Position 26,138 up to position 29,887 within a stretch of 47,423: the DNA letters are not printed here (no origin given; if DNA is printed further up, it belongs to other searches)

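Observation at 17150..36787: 6545 aa lipoprotein built from alternating Ig-like stalks and about six beta-helix (GLUG) modules, anchored only at its N-terminus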

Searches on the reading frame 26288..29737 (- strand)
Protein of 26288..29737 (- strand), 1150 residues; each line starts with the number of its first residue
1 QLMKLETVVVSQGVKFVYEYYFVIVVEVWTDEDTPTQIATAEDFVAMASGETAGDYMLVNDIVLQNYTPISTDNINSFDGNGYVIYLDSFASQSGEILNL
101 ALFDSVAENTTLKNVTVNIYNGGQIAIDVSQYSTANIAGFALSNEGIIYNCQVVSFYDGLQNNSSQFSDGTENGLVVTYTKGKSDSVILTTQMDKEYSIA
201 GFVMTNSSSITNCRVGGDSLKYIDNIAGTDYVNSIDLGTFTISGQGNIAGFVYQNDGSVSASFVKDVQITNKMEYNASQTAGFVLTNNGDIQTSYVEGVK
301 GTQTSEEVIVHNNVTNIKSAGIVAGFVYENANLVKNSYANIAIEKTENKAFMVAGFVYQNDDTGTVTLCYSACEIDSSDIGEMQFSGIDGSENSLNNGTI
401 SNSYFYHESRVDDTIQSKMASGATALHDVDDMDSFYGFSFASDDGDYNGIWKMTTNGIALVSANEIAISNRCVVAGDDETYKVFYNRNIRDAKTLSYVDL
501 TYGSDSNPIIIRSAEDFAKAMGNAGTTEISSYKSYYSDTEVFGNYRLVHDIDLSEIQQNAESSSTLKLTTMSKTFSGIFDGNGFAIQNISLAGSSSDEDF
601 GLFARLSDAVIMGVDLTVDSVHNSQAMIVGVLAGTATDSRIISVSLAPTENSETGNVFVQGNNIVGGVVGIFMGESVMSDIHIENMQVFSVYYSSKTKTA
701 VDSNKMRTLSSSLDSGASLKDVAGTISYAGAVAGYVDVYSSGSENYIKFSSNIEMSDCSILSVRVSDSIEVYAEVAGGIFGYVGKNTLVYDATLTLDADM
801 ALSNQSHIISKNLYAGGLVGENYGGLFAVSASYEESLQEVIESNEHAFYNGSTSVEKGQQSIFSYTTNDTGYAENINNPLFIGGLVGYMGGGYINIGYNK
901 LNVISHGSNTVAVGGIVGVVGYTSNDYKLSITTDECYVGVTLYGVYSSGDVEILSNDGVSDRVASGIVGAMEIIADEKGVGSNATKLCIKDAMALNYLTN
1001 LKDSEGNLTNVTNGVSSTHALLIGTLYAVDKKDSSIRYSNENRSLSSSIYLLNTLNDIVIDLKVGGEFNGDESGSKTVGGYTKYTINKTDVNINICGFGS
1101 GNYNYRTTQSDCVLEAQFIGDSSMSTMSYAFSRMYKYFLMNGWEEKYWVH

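Call 13: find_homologous_proteins(query=window:26288-29737:-, max_evalue=0.001)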
Query window:26288-29737:- (1150 aa): 4 proteins with E <= 0.001 among 8000 candidates.
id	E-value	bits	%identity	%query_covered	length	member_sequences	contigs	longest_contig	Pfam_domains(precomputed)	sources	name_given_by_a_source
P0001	7.2e-273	926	45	100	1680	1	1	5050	-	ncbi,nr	ncbi:MAG: hypothetical protein K2K31_03190, partial [Clostridia bacterium]|nr:hypothetical protein [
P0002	3.2e-109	385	35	80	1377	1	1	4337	-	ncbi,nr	ncbi:MAG: hypothetical protein J5779_00770, partial [Clostridia bacterium]|nr:hypothetical protein [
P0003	1.8e-49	187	31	62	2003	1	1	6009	-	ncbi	ncbi:MAG: hypothetical protein ACI4TX_04540, partial [Christensenellales bacterium]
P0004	4.0e-32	129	50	13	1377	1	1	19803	-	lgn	-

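Call 21: search_solved_structures(query=A2, max_evalue=1, show_alignments=2)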
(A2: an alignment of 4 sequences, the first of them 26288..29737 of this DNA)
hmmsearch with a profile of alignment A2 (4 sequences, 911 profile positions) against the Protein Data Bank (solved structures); distinct sequences matched with E-value up to 1: 16.
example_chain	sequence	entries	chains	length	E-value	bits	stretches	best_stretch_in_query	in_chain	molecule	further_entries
2vh5_H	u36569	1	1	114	0.023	16.1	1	699-759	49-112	ANTI-RAS FV HEAVY CHAIN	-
2uzi_H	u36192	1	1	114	0.029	15.7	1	701-759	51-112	ANTI-RAS FV HEAVY CHAIN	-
9vso_G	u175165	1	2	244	0.036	15.4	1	668-762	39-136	Q2L_Fab_heavy chain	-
8yw6_C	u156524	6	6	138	0.1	13.9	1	700-766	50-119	MPC specific nanobody 1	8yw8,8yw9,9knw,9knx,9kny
3si7_A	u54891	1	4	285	0.13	13.6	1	110-196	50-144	Cystic fibrosis transmembrane conductance regulator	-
7kmi_A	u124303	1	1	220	0.14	13.4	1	666-762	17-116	LY-CoV481 Fab heavy chain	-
5ngv_H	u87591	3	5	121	0.16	13.2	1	702-761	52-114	anti-human ActRIIB mAb BYM338 heavy-chain | anti-human ActRIIB mAb BYM338 Fv heavy-chain | Bimagrumab Fv heavy-chain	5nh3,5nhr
5waw_H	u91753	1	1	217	0.19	13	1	705-762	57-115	fAb Heavy Chain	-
6kx0_A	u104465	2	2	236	0.37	12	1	699-759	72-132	Fab Fragment-SN-101-Heavy chain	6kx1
9v0s_D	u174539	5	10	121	0.38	12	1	665-754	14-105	CNR2047 Heavy Chain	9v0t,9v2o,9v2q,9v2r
5nhw_H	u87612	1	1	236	0.56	11.4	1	703-762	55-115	anti-human ActRII Bimagrumab Fab heavy-chain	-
3opq_A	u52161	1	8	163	0.57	11.4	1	141-287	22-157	Phosphoribosylaminoimidazole carboxylase,catalytic subunit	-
3oow_A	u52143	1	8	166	0.58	11.4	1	140-287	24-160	Phosphoribosylaminoimidazole carboxylase,catalytic subunit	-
8che_H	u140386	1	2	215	0.76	11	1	702-762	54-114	Fab heavy chain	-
7lsb_B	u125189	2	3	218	0.8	10.9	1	707-762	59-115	B1 Fab heavy chain | KD035 Fab heavy chain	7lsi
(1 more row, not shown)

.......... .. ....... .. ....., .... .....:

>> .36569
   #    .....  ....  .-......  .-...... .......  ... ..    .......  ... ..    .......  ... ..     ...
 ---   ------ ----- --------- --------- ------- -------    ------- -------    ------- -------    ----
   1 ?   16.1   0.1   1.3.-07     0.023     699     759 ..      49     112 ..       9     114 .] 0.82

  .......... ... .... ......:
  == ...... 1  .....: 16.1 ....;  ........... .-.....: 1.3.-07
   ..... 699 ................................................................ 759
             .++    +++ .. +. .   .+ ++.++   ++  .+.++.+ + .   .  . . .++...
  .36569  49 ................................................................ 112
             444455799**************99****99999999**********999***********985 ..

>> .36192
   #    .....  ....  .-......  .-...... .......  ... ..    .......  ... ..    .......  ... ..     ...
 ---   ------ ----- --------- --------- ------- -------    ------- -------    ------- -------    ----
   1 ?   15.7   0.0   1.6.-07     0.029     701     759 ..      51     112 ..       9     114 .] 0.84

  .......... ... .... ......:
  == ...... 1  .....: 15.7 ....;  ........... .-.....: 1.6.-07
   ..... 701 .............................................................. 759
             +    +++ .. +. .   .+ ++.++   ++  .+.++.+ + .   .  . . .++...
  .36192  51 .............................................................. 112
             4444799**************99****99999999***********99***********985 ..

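Call 32: find_encoding_contigs(protein=P0004, flank=10000, max_places=4)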
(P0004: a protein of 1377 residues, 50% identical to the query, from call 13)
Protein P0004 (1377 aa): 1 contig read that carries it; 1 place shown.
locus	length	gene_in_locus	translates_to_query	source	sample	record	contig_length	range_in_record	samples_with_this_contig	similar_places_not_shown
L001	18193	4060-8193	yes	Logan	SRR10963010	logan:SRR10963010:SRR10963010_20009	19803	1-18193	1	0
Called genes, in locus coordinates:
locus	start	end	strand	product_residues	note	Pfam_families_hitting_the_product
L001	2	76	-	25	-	?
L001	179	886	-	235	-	PF01171:ATP_bind_3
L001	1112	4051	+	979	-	-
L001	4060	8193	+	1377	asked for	-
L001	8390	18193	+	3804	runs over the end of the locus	?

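Call 35: search_protein_representatives(alignment_id=A2)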
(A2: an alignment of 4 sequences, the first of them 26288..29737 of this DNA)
Query: 4 sequences, 911 profile positions. Proteins with E-value up to 0.001 (for the whole library): 9711; up to 1e-10: 2663; up to 1e-30: 833. The best 150 are listed.
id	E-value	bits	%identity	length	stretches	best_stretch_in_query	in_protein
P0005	0.0e+00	1421.0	-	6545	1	1-907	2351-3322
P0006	0.0e+00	1239.2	-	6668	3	1-904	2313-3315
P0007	0.0e+00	1115.7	-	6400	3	1-909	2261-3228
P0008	0.0e+00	1104.2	-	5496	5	3-910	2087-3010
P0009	0.0e+00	1082.9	-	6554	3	1-909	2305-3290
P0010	0.0e+00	1074.6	-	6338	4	1-907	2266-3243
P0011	0.0e+00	1072.6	-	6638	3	1-907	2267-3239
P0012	0.0e+00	1070.4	-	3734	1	1-907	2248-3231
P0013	0.0e+00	1070.2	-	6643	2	1-908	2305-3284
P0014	0.0e+00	1060.1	-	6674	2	1-907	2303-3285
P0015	0.0e+00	1048.4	-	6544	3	1-909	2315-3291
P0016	0.0e+00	1048.1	-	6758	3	1-907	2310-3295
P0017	0.0e+00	1046.0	-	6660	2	1-910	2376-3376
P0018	0.0e+00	1041.5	-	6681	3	1-907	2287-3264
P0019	0.0e+00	1035.5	-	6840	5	1-907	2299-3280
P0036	1.3e-270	917.0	-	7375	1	3-910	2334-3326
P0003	2.1e-251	853.4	-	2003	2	5-716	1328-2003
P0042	9.9e-236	801.6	-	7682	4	4-880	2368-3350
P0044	2.4e-225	767.2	-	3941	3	200-909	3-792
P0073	3.4e-197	674.0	-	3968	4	18-907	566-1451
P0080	1.4e-194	665.3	-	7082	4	3-910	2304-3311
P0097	4.2e-190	650.6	-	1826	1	51-907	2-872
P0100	1.5e-189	648.8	-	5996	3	4-909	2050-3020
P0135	1.3e-175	602.7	-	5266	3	15-907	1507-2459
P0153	6.4e-155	534.1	-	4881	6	9-906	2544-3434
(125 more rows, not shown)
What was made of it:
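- The top 150 are mostly 5,500-7,600 aa with the match at the same position (call 35).
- Tried and rejected: The exhaustive HMMER search corrected the impression that the family is rare (call 35).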

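Call 39: list_cluster_members(proteins=[P0005, P0006, P0007, P0009, P0036, P0042, P0080, P0100, P0135, P0153])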
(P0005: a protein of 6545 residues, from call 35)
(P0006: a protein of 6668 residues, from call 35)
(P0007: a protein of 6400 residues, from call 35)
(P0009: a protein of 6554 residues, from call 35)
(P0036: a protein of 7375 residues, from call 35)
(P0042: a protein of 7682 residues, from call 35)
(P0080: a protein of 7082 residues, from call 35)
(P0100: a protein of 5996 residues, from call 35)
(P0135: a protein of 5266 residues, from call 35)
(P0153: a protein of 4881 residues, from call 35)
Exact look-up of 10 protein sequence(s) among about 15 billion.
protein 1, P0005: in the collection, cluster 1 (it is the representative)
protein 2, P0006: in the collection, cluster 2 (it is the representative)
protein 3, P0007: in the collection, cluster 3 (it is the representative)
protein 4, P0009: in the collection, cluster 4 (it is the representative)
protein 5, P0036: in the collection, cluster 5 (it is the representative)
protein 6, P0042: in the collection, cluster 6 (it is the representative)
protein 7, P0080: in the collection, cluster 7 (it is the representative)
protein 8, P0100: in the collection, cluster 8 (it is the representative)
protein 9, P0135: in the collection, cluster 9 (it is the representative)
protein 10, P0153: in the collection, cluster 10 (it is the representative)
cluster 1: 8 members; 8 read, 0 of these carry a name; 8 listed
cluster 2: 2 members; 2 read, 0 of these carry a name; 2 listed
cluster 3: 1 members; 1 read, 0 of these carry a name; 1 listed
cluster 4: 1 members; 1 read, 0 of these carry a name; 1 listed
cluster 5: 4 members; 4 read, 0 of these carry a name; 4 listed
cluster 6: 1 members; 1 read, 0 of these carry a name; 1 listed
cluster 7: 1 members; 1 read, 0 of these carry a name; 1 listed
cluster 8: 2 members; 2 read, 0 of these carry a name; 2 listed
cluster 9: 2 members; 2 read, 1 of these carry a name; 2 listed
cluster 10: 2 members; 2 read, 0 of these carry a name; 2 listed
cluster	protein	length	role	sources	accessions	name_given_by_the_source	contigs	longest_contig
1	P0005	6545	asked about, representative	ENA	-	-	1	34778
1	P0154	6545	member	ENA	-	-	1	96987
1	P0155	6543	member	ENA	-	-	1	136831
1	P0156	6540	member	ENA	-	-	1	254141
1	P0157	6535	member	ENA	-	-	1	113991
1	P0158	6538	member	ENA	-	-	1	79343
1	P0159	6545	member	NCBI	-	-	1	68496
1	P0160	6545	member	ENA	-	-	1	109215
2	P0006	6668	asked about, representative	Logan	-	-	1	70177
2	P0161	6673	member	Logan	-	-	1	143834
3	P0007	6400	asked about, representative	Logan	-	-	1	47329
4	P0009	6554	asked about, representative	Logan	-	-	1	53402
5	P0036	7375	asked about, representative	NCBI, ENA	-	-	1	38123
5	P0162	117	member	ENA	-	-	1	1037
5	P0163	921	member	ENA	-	-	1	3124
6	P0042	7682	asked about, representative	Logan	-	-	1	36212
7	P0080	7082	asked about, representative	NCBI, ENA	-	-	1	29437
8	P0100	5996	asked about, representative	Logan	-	-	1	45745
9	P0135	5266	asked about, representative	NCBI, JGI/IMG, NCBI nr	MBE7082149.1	MAG: hypothetical protein E7378_00495 [Clostridiales bacterium] | hypothetical protein [Clostridiales bacterium]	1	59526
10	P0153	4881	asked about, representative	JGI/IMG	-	-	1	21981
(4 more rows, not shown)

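Call 40: find_related_loci(query=A2, collection=genome_contigs, flank=10000)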
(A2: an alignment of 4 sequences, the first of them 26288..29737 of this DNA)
Query A2 (1150 aa) in genome_contigs; peptide patterns used: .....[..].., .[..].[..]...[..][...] (x = any residue, [..] = any of these).
199 stretches matched a pattern; 119 encode a relative of the query (tblastn E <= 1e-3); the best 80 are kept; 80 distinct loci.
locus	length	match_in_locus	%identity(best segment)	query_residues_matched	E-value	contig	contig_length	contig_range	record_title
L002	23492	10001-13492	49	1-1150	0e+0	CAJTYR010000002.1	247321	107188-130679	MAG TPA_asm: uncultured Christensenella sp. isolate MGBC114398 genome assembly, contig: MGBC114398.2, whole genome shotg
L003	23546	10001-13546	45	1-1150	0e+0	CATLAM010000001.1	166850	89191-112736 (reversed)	MAG TPA_asm: uncultured Eubacteriales bacterium isolate MGG03578_1680015426 genome assembly, contig: ERR2844015_167, who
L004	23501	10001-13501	43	1-1150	0e+0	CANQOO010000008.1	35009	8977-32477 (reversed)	MAG: uncultured Clostridia bacterium isolate Lapin-032__bin69 genome assembly, contig: Lapin-032__NODE_1989_length_35009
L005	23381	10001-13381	44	1-1150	0e+0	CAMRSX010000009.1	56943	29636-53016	MAG TPA_asm: uncultured Clostridia bacterium isolate SRR13573579_bin.28_metawrap_v1.3_MAG genome assembly, contig: NODE.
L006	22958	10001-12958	38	3-972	2e-180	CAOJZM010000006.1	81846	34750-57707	MAG TPA_asm: uncultured Christensenella sp. isolate SRR17684625_bin.32_metawrap_v1.3_MAG genome assembly, contig: NODE.3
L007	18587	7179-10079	36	3-952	3e-167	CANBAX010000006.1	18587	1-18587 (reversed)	MAG TPA_asm: uncultured Clostridia bacterium isolate SRR15322615_bin.1_metawrap_v1.3_MAG genome assembly, contig: NODE.1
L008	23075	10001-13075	36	3-999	4e-159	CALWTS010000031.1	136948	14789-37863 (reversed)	MAG: uncultured Clostridia bacterium isolate E30__bin183 genome assembly, contig: E30__k127_6607393, whole genome shotgu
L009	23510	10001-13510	33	3-1150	4e-147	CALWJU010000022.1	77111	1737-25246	MAG: uncultured Clostridia bacterium isolate E14__bin218 genome assembly, contig: E14__k127_1755097, whole genome shotgu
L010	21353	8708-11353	35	22-972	3e-134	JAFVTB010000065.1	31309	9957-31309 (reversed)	MAG: Clostridia bacterium isolate RGIG5369 Sheep_Colon-3__c400340, whole genome shotgun sequence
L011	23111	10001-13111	34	3-999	2e-133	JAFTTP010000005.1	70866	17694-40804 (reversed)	MAG: Clostridia bacterium isolate RGIG4138 Roe_deer_Colon-1__c161676, whole genome shotgun sequence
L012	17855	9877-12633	35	11-955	2e-130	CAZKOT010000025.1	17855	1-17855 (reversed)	MAG TPA_asm: uncultured Christensenella sp. isolate SRP192927_co6_640 genome assembly, contig: NODE_7066_length_17855_co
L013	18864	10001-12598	35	19-925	2e-124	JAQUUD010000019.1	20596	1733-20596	MAG: Clostridia bacterium isolate STD2_135 NODE_9460_length_20596_cov_5.690312_Sandtown_D2, whole genome shotgun sequenc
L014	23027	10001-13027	36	3-999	2e-159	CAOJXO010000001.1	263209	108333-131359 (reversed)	MAG TPA_asm: uncultured Firmicutes bacterium isolate SRR15604611_bin.41_metawrap_v1.3_MAG genome assembly, contig: NODE.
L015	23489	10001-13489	44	1-1150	0e+0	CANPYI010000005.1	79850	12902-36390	MAG: uncultured Clostridia bacterium isolate Lapin-004__bin41 genome assembly, contig: Lapin-004__NODE_307_length_79850_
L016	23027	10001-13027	34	19-1008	2e-150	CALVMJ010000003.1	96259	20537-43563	MAG: uncultured Clostridia bacterium isolate BRZ_DN__bin59 genome assembly, contig: BRZ_DN__NODE_418_length_96259_cov_9.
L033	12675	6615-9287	29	15-919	1e-57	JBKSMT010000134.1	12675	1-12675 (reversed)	MAG: Clostridia bacterium isolate KA0021_177 k141_2823297, whole genome shotgun sequence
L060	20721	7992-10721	29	19-939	7e-46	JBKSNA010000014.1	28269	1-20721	MAG: Clostridia bacterium isolate KY236-132 k141_2659330, whole genome shotgun sequence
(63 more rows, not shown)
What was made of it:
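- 119 GTDB species, all gut MAGs (call 40). Its MAGs KA0021_177 and KY236-132 are loci L033 and L060 (call 40).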
